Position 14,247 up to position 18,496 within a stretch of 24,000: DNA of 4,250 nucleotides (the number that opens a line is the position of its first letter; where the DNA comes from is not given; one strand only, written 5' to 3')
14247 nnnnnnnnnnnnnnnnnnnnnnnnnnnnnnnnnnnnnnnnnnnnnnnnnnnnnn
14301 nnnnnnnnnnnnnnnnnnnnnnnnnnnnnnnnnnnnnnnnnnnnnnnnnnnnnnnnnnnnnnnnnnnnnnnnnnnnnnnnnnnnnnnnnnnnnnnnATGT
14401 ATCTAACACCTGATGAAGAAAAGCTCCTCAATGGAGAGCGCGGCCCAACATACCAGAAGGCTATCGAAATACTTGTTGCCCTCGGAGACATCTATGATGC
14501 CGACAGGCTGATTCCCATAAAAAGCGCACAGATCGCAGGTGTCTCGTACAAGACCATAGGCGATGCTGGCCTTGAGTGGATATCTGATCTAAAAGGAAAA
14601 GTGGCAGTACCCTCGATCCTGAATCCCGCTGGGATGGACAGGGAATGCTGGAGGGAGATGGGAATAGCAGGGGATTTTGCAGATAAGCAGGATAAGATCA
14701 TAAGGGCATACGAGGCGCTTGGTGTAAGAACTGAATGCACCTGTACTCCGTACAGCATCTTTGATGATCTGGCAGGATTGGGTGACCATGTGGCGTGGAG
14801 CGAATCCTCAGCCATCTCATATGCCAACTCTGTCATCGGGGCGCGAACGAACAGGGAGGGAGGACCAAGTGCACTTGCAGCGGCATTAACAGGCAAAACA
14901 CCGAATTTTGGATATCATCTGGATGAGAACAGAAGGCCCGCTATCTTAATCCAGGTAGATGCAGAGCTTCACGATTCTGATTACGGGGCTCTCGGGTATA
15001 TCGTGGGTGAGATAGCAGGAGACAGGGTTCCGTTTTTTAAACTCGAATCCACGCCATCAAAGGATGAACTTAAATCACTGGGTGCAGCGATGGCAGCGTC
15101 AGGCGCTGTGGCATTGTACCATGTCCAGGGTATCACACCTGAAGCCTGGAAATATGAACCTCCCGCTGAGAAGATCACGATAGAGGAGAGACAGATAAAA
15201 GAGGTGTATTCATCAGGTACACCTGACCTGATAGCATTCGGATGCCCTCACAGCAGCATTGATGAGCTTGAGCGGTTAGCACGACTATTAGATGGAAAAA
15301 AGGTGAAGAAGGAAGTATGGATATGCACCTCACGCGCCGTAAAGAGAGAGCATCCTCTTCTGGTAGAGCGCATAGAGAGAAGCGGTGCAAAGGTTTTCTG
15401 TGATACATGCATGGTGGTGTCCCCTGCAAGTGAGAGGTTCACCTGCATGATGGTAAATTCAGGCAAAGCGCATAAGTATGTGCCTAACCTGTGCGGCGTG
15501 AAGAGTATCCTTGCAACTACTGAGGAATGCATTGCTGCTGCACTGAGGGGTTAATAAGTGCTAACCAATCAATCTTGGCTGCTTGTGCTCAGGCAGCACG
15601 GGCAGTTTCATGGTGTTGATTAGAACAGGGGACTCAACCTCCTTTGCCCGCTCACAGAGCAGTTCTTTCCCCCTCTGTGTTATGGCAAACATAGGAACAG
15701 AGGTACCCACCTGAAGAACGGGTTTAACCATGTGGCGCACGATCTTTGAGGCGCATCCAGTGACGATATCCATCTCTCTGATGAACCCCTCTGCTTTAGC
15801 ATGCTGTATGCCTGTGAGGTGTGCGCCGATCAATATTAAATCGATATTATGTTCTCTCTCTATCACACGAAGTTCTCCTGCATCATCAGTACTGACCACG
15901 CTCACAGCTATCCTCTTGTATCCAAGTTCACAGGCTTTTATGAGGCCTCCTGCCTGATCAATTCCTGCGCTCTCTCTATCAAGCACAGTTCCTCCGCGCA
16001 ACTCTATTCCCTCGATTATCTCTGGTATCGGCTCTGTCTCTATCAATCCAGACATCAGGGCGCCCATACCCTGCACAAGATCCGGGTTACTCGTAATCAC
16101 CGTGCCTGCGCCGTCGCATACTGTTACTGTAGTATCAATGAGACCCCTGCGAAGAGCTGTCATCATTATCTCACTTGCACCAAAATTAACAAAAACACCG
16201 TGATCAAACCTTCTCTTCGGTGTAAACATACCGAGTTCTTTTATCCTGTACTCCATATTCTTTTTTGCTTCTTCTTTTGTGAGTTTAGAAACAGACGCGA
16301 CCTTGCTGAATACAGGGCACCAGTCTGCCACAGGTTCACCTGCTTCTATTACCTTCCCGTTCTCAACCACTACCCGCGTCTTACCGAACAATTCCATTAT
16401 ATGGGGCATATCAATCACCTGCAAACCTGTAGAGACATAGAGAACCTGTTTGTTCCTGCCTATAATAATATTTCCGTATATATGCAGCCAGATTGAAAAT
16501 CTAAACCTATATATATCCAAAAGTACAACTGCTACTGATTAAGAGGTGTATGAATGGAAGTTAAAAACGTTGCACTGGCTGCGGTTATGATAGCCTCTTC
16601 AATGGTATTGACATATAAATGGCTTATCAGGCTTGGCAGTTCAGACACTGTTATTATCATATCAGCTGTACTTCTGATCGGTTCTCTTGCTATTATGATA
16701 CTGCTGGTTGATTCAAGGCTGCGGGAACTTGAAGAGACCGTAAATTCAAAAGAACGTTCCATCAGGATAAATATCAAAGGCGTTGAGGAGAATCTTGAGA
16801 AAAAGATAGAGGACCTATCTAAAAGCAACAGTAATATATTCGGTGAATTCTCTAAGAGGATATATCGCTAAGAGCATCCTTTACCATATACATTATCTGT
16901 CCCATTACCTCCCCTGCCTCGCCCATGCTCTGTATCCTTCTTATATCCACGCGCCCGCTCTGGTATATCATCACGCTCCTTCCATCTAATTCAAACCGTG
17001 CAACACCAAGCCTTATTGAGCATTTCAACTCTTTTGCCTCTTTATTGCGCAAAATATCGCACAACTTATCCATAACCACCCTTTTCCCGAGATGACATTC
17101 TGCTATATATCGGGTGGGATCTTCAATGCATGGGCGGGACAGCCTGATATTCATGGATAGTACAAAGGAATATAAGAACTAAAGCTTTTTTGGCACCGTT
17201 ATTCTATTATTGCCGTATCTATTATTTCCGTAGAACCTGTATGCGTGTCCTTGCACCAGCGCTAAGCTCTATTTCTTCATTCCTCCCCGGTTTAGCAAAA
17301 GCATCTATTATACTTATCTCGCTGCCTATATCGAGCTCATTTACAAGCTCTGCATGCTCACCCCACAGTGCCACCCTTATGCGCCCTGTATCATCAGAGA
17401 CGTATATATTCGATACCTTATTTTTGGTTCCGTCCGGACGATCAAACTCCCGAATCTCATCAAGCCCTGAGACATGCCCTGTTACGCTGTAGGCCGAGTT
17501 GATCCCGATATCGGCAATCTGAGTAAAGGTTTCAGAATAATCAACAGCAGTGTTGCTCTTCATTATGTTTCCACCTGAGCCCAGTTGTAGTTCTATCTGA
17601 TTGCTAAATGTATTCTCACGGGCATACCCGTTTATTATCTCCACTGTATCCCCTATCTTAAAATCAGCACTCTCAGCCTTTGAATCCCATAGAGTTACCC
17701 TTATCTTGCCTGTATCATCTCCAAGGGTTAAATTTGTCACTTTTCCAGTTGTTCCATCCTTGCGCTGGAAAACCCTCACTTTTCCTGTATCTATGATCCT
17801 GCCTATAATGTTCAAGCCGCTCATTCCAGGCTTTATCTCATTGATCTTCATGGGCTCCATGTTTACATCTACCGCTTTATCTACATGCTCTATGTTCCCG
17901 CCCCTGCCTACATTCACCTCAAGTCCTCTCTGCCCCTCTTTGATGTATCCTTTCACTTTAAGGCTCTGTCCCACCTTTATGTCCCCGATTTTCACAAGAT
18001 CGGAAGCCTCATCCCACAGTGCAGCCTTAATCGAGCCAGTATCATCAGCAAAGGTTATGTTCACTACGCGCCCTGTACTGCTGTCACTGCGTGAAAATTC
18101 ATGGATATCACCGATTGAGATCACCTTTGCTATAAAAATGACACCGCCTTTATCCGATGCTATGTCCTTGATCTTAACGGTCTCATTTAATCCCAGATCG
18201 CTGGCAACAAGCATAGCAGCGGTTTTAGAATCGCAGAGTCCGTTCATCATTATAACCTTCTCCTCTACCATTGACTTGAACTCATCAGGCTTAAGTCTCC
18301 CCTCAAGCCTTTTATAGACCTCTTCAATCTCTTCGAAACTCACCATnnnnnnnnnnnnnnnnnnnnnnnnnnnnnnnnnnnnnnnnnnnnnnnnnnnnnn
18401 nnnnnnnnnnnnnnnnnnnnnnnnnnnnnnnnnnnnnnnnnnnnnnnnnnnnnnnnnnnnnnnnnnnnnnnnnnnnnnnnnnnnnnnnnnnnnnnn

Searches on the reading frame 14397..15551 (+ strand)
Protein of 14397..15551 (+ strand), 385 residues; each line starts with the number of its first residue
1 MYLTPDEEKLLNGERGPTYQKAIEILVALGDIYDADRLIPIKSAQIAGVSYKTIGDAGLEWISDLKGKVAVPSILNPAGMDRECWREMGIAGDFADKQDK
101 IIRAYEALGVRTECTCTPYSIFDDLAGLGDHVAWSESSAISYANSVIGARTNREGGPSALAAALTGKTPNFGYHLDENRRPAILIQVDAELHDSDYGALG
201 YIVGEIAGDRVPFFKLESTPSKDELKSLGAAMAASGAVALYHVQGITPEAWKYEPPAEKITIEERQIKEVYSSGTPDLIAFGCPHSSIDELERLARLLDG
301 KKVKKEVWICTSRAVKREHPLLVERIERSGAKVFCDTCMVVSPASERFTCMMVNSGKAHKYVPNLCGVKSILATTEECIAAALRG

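Call 37: search_protein_families(library=pfam, proteins=[window:14397-15551:+], max_evalue=0.001)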
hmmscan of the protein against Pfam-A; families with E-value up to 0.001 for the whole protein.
window:14397-15551:+ (385 aa): 1 family
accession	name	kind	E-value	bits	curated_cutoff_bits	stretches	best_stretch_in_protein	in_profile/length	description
PF04412.18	AcnX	-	1.1e-158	528.6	31.5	1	1-379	1-399/400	Aconitase X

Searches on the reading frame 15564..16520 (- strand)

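Call 37: search_protein_families(library=pfam, proteins=[window:15564-16520:-], max_evalue=0.001)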
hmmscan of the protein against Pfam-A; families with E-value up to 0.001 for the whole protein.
window:15564-16520:- (319 aa): 1 family
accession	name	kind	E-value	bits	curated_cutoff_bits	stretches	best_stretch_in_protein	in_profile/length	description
PF09872.14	DUF2099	-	1.2e-102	343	25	1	40-293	1-257/257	Uncharacterized protein conserved in archaea (DUF2099)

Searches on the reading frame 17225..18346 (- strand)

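Call 37: search_protein_families(library=pfam, proteins=[window:17225-18346:-], max_evalue=0.001)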
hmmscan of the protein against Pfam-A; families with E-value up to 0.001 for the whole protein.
window:17225-18346:- (374 aa): 6 families
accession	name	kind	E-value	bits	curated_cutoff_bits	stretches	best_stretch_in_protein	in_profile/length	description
PF01336.31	tRNA_anti-codon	-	5.9e-23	81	27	3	81-146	7-69/75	OB-fold nucleic acid binding domain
PF17244.8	CDC24_OB3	-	1.2e-11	45.3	25.4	1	171-252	2-84/216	Cell division control protein 24, OB domain 3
PF16900.11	REPA_OB_2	-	6.8e-09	36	27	0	178-230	13-67/98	Replication protein A OB domain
PF21473.3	Ssb-like_OB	-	3.4e-08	34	24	0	171-259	1-93/97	Single-stranded DNA binding protein Ssb-like, OB fold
PF24903.1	OB_MEIOB_N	-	5.7e-07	29.3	27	1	164-240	4-87/140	MEIOB, N-terminal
PF13742.12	tRNA_anti_2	-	0.00011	22.8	27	0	75-136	22-79/95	OB-fold nucleic acid binding domain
